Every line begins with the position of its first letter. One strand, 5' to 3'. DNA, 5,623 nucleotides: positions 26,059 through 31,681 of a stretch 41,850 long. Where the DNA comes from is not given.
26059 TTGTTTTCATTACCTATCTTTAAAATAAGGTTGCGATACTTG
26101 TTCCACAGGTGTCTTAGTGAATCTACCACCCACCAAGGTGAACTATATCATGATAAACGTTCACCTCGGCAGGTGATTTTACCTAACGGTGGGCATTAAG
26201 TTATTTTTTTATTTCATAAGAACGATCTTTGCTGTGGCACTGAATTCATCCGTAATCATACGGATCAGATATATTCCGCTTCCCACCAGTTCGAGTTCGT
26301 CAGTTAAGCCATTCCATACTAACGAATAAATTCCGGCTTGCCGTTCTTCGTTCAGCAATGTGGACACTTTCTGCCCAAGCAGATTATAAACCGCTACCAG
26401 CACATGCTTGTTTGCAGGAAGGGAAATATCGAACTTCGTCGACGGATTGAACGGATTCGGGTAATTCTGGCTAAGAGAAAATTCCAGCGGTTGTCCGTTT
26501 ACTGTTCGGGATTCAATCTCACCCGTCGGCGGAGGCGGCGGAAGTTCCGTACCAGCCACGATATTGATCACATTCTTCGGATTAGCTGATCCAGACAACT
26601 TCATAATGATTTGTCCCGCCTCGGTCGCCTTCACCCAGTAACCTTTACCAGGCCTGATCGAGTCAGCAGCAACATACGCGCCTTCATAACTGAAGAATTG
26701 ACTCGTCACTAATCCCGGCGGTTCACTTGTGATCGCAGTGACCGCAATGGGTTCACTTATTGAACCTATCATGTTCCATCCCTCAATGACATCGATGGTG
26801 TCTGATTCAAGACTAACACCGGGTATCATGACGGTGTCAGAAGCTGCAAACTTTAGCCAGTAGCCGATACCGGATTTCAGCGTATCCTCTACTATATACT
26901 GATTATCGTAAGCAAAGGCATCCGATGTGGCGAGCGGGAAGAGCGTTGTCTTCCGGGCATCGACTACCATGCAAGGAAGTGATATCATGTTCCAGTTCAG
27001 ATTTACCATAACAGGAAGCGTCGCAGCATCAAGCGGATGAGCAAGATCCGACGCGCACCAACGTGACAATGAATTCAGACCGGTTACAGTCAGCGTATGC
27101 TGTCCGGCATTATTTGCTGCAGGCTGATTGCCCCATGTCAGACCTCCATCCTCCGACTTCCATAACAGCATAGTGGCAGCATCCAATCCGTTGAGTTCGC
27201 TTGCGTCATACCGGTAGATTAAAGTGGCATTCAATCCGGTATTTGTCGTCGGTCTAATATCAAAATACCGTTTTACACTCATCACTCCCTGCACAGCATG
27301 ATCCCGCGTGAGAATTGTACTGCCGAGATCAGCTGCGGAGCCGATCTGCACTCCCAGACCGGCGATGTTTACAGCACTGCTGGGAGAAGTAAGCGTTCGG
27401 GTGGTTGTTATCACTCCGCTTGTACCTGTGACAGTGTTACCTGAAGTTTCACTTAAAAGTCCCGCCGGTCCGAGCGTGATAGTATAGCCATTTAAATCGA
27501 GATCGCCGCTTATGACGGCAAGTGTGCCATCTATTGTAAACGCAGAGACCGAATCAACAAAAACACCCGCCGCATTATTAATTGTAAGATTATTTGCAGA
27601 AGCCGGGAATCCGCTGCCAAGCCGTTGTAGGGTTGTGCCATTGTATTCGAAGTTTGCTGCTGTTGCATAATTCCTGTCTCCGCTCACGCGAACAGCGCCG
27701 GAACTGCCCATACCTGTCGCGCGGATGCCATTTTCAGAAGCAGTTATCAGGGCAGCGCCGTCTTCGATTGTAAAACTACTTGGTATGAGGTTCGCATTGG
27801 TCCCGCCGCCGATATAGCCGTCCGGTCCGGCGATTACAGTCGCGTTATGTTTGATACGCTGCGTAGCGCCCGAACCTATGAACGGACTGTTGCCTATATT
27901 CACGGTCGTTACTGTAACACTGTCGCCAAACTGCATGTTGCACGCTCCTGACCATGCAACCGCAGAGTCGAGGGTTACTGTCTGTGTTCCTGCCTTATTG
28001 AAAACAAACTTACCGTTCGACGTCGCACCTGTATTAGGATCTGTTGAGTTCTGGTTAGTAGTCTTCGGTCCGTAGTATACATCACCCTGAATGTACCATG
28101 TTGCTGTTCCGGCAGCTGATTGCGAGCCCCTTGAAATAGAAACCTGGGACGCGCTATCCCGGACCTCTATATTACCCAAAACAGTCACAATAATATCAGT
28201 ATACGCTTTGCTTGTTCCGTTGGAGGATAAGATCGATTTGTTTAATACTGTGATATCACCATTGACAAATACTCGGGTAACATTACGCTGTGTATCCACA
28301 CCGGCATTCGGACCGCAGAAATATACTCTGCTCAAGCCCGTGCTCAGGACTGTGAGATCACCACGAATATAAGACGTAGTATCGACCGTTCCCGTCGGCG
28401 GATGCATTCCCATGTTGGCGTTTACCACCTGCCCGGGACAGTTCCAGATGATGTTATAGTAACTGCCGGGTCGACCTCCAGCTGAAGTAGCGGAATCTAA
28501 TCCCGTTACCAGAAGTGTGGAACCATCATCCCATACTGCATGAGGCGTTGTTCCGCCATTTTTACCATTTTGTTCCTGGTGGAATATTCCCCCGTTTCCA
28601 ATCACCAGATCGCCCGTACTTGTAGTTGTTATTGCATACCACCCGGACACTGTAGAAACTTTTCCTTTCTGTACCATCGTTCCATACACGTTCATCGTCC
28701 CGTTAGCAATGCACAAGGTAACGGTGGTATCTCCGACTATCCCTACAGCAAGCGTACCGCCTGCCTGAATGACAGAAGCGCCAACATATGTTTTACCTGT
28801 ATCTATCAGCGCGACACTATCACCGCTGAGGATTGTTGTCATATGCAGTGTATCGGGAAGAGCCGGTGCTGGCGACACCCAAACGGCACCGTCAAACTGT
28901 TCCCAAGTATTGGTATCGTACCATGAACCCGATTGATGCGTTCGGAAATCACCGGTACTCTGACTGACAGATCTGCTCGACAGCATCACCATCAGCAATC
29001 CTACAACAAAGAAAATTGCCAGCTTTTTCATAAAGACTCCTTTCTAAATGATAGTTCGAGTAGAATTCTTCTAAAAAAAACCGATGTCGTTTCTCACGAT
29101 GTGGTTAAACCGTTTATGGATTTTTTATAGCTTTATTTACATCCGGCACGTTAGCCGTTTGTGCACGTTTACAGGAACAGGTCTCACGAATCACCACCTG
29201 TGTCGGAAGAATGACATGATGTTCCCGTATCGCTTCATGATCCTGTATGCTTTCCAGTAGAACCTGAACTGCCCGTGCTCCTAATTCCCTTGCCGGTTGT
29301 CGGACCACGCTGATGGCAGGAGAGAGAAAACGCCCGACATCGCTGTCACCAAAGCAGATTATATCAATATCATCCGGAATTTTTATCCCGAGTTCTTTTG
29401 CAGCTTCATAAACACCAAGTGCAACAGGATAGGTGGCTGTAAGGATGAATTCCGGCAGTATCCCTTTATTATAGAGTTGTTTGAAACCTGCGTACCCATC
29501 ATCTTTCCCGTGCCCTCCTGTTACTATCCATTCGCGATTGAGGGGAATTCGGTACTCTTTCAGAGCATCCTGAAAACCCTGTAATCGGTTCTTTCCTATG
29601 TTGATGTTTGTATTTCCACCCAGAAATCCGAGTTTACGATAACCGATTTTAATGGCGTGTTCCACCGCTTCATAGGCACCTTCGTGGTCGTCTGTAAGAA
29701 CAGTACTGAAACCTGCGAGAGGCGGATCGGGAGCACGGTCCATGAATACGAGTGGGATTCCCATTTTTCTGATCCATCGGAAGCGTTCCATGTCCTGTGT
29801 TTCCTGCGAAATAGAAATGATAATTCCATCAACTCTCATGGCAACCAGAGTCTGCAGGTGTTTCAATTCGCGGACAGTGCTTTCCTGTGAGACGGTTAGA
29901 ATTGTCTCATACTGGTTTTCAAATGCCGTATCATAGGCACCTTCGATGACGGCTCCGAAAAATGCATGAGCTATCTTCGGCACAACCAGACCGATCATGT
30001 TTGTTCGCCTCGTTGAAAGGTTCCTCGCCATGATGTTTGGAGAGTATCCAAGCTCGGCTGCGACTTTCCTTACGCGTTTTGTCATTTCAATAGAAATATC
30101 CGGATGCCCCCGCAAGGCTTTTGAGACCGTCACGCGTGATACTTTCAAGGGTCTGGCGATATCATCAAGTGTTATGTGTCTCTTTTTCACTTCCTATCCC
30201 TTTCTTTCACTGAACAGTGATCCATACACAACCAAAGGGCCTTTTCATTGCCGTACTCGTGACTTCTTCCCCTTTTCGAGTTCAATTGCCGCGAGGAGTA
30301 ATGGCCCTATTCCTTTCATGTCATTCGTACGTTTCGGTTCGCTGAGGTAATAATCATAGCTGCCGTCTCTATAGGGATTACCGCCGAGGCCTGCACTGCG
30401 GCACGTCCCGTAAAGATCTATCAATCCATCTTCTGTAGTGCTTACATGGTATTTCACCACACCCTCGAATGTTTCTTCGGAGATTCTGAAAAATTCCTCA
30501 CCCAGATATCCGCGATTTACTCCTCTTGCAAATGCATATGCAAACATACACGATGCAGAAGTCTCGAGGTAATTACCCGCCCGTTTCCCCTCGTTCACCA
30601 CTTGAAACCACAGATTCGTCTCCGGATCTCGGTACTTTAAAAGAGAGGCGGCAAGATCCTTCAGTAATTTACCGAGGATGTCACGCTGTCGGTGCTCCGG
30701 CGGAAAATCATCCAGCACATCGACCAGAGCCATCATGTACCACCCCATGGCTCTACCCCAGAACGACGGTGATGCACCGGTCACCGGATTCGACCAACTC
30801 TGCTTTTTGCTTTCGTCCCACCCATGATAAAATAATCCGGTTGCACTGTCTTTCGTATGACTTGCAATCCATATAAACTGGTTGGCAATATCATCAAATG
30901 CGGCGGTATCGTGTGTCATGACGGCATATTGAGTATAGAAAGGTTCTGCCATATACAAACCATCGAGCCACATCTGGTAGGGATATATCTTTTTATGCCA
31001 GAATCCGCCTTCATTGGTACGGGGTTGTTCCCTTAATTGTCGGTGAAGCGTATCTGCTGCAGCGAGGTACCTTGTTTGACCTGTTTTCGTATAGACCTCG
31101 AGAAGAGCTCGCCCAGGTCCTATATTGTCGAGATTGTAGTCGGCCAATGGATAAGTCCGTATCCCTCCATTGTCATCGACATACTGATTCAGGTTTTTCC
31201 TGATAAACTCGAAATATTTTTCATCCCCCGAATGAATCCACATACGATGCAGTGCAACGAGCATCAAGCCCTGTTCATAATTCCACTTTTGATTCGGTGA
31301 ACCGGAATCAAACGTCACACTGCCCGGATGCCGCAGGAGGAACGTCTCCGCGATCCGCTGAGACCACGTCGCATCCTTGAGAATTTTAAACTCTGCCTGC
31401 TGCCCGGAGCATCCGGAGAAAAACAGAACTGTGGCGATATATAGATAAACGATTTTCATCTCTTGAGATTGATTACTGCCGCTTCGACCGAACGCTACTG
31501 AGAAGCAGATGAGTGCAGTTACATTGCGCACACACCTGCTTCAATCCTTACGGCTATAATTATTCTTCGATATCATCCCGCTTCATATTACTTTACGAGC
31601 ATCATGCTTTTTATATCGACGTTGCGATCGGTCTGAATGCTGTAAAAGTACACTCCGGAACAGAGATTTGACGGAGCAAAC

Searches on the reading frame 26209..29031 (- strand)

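Call 5: search_protein_families(library=pfam, proteins=[window:26209-29031:-])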
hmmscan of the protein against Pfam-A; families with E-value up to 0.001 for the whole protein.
window:26209-29031:- (940 aa): 2 families
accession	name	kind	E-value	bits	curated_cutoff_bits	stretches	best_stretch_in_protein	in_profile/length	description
PF13860.13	FlgD_ig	-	1.4e-05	25.4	27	0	866-925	13-73/79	FlgD Ig-like domain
PF18962.6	Por_Secre_tail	-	0.00011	22.8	27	0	857-937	2-74/75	Secretion system C-terminal sorting domain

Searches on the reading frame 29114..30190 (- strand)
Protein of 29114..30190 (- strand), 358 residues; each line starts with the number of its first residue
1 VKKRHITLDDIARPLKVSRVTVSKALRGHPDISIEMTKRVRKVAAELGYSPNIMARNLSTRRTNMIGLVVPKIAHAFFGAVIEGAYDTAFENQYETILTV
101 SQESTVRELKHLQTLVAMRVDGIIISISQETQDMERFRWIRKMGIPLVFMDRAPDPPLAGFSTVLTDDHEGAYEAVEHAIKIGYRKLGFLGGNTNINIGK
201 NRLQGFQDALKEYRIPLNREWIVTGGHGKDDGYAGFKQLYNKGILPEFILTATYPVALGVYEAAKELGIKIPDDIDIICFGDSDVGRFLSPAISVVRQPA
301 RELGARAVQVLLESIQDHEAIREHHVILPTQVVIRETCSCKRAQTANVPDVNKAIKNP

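Call 5: search_protein_families(library=pfam, proteins=[window:29114-30190:-])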
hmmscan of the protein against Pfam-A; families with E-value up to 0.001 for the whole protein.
window:29114-30190:- (358 aa): 4 families
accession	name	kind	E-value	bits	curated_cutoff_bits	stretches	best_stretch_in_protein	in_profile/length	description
PF13377.12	Peripla_BP_3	-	1.1e-30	107.3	26.5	1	176-338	1-167/167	Periplasmic binding protein-like domain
PF00532.27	Peripla_BP_1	-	2e-23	83.7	22.2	1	64-322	2-269/281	Periplasmic binding proteins and sugar binding domain of LacI family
PF13407.12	Peripla_BP_4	-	2.7e-14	53.8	35.1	1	66-284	1-220/258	Periplasmic binding protein domain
PF00356.27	LacI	-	3.2e-12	46.5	27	1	7-52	1-46/46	Bacterial regulatory proteins, lacI family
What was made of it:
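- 29114..30190 (-): LacI-family regulator, a candidate repressor of the locus. Pfam LacI plus Peripla_BP (call 5).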

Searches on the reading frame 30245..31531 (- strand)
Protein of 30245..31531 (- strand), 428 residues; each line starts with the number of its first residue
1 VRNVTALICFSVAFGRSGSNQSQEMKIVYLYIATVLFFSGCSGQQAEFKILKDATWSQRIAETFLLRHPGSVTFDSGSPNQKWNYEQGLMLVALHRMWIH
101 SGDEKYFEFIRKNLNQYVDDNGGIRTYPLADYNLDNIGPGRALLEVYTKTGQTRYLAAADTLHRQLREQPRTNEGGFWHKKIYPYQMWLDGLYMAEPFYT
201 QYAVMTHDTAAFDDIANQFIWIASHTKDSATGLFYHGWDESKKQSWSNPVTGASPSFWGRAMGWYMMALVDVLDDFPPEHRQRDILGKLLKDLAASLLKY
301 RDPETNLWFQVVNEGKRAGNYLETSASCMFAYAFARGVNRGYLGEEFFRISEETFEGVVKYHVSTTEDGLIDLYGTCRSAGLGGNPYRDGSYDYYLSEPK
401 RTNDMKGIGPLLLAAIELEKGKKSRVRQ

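Call 5: search_protein_families(library=pfam, proteins=[window:30245-31531:-])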
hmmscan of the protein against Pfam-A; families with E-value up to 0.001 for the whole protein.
window:30245-31531:- (428 aa): 1 family
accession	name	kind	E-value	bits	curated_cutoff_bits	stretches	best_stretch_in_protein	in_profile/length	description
PF07470.19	Glyco_hydro_88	-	9.5e-105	350.9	26.6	1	56-420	1-350/352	Glycosyl Hydrolase Family 88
